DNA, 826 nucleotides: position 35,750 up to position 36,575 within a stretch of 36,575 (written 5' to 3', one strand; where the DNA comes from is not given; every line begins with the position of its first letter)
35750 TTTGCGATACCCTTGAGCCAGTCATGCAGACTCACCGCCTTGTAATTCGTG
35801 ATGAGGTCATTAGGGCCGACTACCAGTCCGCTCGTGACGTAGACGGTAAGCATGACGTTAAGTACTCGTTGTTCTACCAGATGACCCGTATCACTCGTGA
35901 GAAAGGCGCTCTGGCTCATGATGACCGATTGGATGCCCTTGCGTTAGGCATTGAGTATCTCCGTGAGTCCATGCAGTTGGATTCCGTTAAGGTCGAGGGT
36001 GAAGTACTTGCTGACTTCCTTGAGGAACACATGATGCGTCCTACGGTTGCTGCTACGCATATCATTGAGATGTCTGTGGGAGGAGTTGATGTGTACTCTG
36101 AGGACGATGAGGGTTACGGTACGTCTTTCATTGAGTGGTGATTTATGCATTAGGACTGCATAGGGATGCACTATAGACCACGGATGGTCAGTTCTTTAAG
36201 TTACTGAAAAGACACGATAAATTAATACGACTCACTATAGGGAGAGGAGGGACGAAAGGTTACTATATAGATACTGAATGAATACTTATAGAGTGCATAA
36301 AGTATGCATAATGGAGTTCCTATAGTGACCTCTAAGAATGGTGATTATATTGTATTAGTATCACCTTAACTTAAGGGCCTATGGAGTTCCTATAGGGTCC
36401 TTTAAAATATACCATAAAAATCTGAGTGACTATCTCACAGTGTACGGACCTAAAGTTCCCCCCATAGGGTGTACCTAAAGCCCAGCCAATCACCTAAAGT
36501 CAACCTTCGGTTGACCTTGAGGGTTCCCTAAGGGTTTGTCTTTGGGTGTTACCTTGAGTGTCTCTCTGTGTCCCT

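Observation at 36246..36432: Right-end deletion removes gene 19.5 and leaves a 15-bp direct repeat pair next to the terminal repeat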

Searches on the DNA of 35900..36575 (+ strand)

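Call 3: search_dna_similar(query=window:35900-36575:+, collection=phages, mode=near, max_rows=40)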
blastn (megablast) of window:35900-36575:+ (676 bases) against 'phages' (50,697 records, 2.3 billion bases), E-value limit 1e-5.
Records with a match: 188; places in all: 346; records where one place covers at least 80% of the query: 132.
Best place of each record, by identity: >=99% 89; 95-99% 50; 90-95% 40; 80-90% 4; 60-80% 5.
By first word of the organism name: Escherichia 140; Yersinia 15; Salmonella 10; Teseptimavirus 7; Shigella 4; Enterobacteria 4; Serratia 2; Stenotrophomonas 2; Enterococcus 1; Edwardsiella 1; and 2 more.
By host as written in the record: - 86; Escherichia coli 23; Escherichia coli rfaC 14; Yersinia pestis 7; Yersinia enterocolitica 5; Escherichia coli BL21 5; Escherichia coli B 4; Shigella sp. 4; and 28 more.
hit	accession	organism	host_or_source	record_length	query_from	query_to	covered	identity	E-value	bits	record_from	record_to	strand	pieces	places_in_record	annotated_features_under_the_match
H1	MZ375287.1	Escherichia phage T7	-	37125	1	676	100%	99.6%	0e+0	1238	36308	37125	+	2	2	DNA maturation protein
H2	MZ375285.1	Escherichia phage T7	-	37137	1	676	100%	99.4%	0e+0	1253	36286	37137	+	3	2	DNA maturation protein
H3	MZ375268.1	Escherichia phage T7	-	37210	1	676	100%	99.4%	0e+0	1233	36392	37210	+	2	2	DNA maturation protein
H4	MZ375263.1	Escherichia phage T7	-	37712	1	676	100%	99.4%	0e+0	1231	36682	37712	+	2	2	DNA maturation protein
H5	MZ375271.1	Escherichia phage T7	-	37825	1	676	100%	99.4%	0e+0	1231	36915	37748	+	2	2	DNA maturation protein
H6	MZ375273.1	Escherichia phage T7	-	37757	1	676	100%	99.4%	0e+0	1231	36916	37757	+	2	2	DNA maturation protein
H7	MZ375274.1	Escherichia phage T7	-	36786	1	676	100%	99.4%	0e+0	1231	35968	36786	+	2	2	DNA maturation protein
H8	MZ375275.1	Escherichia phage T7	-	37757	1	676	100%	99.4%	0e+0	1231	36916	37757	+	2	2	DNA maturation protein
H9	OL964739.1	Escherichia phage T7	-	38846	1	676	100%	99.4%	0e+0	1233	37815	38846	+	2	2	terminase large subunit | hypothetical protein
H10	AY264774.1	Escherichia phage T7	-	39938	1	676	100%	99.3%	0e+0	1236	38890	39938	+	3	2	gene 19 | gene 19.5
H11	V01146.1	Escherichia phage T7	-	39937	1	676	100%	99.3%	0e+0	1236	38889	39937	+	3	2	unnamed protein product; gene 19, DNA maturation protein | unnamed protein product; gene 19.5 | promoter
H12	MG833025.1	Escherichia phage T7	Escherichia coli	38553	1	676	100%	99.3%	0e+0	1236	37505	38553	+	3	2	DNA maturation protein | hypothetical protein | promoter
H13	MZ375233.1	Escherichia phage T7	-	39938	1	676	100%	99.3%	0e+0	1236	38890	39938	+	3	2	DNA maturation protein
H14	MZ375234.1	Escherichia phage T7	-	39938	1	676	100%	99.3%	0e+0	1236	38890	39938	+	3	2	DNA maturation protein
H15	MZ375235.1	Escherichia phage T7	-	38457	1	676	100%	99.3%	0e+0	1236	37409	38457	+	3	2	DNA maturation protein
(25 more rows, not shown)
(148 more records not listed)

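Call 6: get_annotated_region(hit=H1, flank=1500)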
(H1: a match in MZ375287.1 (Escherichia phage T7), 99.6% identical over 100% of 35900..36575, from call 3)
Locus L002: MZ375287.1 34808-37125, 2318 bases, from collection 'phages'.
description: Mutant Escherichia phage T7 clone T7_280L, complete genome.
organism: Escherichia phage T7 (NCBI taxid 10760)
taxonomy: Viruses; Duplodnaviria; Heunggongvirae; Uroviricota; Caudoviricetes; Autographiviridae; Studiervirinae; Teseptimavirus; Teseptimavirus T7
host: -; source: -; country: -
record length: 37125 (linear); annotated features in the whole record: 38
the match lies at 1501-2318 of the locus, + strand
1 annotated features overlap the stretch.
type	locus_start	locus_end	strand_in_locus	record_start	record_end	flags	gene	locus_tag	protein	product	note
CDS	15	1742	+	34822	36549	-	-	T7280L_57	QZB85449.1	DNA maturation protein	-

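Call 8: search_dna_similar(query=window:36280-36440:+, collection=phages, mode=distant, max_rows=60)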
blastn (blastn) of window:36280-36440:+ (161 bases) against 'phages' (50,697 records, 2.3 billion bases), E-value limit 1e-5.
Records with a match: 193; places in all: 195; records where one place covers at least 80% of the query: 146.
Best place of each record, by identity: 95-99% 141; 90-95% 44; 80-90% 8.
By first word of the organism name: Escherichia 137; Yersinia 16; Salmonella 8; Teseptimavirus 7; Pectobacterium 6; Shigella 4; Enterobacteria 3; Aeromonas 3; Serratia 2; Dickeya 2; and 4 more.
By host as written in the record: - 84; Escherichia coli 23; Escherichia coli rfaC 14; Yersinia pestis 7; Yersinia enterocolitica 6; Escherichia coli BL21 5; Escherichia coli B 4; Shigella sp. 4; and 32 more.
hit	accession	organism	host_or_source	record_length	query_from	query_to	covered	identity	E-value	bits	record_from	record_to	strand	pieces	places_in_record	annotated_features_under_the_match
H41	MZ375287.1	Escherichia phage T7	-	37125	1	161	100%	98.2%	1e-39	290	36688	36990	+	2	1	none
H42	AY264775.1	Escherichia phage T7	-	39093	1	161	100%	97.6%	2e-38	285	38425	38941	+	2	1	gene 19.5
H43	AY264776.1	Escherichia phage T7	-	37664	1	161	100%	97.6%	2e-38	285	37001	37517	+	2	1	gene 19.5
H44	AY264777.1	Escherichia phage T7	-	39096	1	161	100%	97.6%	2e-38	285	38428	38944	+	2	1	gene 19.5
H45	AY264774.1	Escherichia phage T7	-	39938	1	161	100%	97.6%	2e-38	285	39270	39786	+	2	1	gene 19.5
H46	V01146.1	Escherichia phage T7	-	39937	1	161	100%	97.6%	2e-38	285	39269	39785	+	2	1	unnamed protein product; gene 19.5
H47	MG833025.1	Escherichia phage T7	Escherichia coli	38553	1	161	100%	97.6%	2e-38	285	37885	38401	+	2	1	hypothetical protein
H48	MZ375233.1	Escherichia phage T7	-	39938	1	161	100%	97.6%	2e-38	285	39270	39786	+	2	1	none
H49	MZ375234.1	Escherichia phage T7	-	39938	1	161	100%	97.6%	2e-38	285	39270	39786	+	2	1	none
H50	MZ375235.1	Escherichia phage T7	-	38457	1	161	100%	97.6%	2e-38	285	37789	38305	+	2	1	none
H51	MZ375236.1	Escherichia phage T7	-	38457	1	161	100%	97.6%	2e-38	285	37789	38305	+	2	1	none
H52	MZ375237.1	Escherichia phage T7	-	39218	1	161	100%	97.6%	2e-38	285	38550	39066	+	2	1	none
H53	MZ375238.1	Escherichia phage T7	-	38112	1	161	100%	97.6%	2e-38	285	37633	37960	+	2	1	none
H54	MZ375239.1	Escherichia phage T7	-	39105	1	161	100%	97.6%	2e-38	285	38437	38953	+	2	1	none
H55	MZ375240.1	Escherichia phage T7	-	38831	1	161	100%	97.6%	2e-38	285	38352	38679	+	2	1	none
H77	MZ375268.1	Escherichia phage T7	-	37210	1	161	100%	97.6%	2e-38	285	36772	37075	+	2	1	none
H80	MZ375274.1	Escherichia phage T7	-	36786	1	161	100%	97.6%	2e-38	285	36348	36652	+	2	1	none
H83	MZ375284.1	Escherichia phage T7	-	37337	1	161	100%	97.6%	2e-38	285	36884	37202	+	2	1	none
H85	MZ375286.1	Escherichia phage T7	-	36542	1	161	100%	97.6%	2e-38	285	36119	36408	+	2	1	none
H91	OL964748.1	Escherichia phage T7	-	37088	1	161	100%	97.6%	2e-38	285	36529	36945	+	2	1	hypothetical protein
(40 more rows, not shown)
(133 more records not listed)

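Call 21: get_annotated_region(hit=H53, flank=200)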
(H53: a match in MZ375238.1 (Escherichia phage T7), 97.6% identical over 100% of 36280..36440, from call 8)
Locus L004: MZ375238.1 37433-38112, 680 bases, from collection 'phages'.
description: Mutant Escherichia phage T7 clone T7_30S, complete genome.
organism: Escherichia phage T7 (NCBI taxid 10760)
taxonomy: Viruses; Duplodnaviria; Heunggongvirae; Uroviricota; Caudoviricetes; Autographiviridae; Studiervirinae; Teseptimavirus; Teseptimavirus T7
host: -; source: -; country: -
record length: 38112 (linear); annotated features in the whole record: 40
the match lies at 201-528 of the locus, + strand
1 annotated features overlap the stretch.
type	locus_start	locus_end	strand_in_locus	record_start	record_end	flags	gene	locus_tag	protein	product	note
CDS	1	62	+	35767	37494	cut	-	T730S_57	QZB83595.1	DNA maturation protein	-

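Call 22: get_annotated_region(hit=H77, flank=200)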
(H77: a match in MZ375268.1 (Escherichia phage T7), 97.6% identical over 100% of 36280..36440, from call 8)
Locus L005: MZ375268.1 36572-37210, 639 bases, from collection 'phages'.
description: Mutant Escherichia phage T7 clone T7_180S, complete genome.
organism: Escherichia phage T7 (NCBI taxid 10760)
taxonomy: Viruses; Duplodnaviria; Heunggongvirae; Uroviricota; Caudoviricetes; Autographiviridae; Studiervirinae; Teseptimavirus; Teseptimavirus T7
host: -; source: -; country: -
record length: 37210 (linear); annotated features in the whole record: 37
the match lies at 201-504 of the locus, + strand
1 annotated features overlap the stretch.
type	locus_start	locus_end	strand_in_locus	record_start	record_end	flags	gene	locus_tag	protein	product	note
CDS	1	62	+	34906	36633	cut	-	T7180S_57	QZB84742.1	DNA maturation protein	-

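Call 23: get_annotated_region(hit=H85, flank=200)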
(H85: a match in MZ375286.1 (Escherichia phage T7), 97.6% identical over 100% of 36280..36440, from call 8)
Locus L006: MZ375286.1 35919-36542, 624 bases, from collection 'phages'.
description: Mutant Escherichia phage T7 clone T7_270S, complete genome.
organism: Escherichia phage T7 (NCBI taxid 10760)
taxonomy: Viruses; Duplodnaviria; Heunggongvirae; Uroviricota; Caudoviricetes; Autographiviridae; Studiervirinae; Teseptimavirus; Teseptimavirus T7
host: -; source: -; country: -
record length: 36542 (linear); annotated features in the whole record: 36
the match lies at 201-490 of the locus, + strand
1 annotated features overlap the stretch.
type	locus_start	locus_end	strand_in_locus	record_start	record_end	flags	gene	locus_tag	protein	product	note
CDS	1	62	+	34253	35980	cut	-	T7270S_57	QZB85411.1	DNA maturation protein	-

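Call 24: get_annotated_region(hit=H83, flank=200)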
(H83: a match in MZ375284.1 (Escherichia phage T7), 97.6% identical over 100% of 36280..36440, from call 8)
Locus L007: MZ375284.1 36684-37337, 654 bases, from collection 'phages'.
description: Mutant Escherichia phage T7 clone T7_260S, complete genome.
organism: Escherichia phage T7 (NCBI taxid 10760)
taxonomy: Viruses; Duplodnaviria; Heunggongvirae; Uroviricota; Caudoviricetes; Autographiviridae; Studiervirinae; Teseptimavirus; Teseptimavirus T7
host: -; source: -; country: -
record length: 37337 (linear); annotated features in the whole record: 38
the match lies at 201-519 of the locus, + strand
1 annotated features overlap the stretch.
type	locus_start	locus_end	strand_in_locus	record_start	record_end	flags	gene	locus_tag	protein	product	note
CDS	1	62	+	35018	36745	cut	-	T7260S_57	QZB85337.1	DNA maturation protein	-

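Call 25: get_annotated_region(hit=H91, flank=200)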
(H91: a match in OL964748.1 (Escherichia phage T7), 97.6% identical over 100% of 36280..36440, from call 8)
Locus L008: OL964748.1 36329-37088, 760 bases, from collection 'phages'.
description: Mutant Escherichia phage T7 clone T7_1t1, complete genome.
organism: Escherichia phage T7 (NCBI taxid 10760)
taxonomy: Viruses; Duplodnaviria; Heunggongvirae; Uroviricota; Caudoviricetes; Autographiviridae; Studiervirinae; Teseptimavirus; Teseptimavirus T7
host: -; source: -; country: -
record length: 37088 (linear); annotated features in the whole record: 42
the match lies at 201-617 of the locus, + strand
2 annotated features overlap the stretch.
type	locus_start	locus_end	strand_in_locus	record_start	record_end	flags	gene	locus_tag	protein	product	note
CDS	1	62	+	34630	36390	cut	-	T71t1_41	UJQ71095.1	terminase large subunit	-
CDS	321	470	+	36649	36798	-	-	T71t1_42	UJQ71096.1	hypothetical protein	hypothetical protein T7p60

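Call 26: get_annotated_region(hit=H80, flank=200)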
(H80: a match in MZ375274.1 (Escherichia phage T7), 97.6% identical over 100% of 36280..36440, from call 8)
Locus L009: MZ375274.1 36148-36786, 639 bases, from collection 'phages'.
description: Mutant Escherichia phage T7 clone T7_210S, complete genome.
organism: Escherichia phage T7 (NCBI taxid 10760)
taxonomy: Viruses; Duplodnaviria; Heunggongvirae; Uroviricota; Caudoviricetes; Autographiviridae; Studiervirinae; Teseptimavirus; Teseptimavirus T7
host: -; source: -; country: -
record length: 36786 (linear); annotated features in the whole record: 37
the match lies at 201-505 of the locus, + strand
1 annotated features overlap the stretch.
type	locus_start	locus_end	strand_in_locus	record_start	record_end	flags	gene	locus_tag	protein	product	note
CDS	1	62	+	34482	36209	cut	-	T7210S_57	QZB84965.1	DNA maturation protein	-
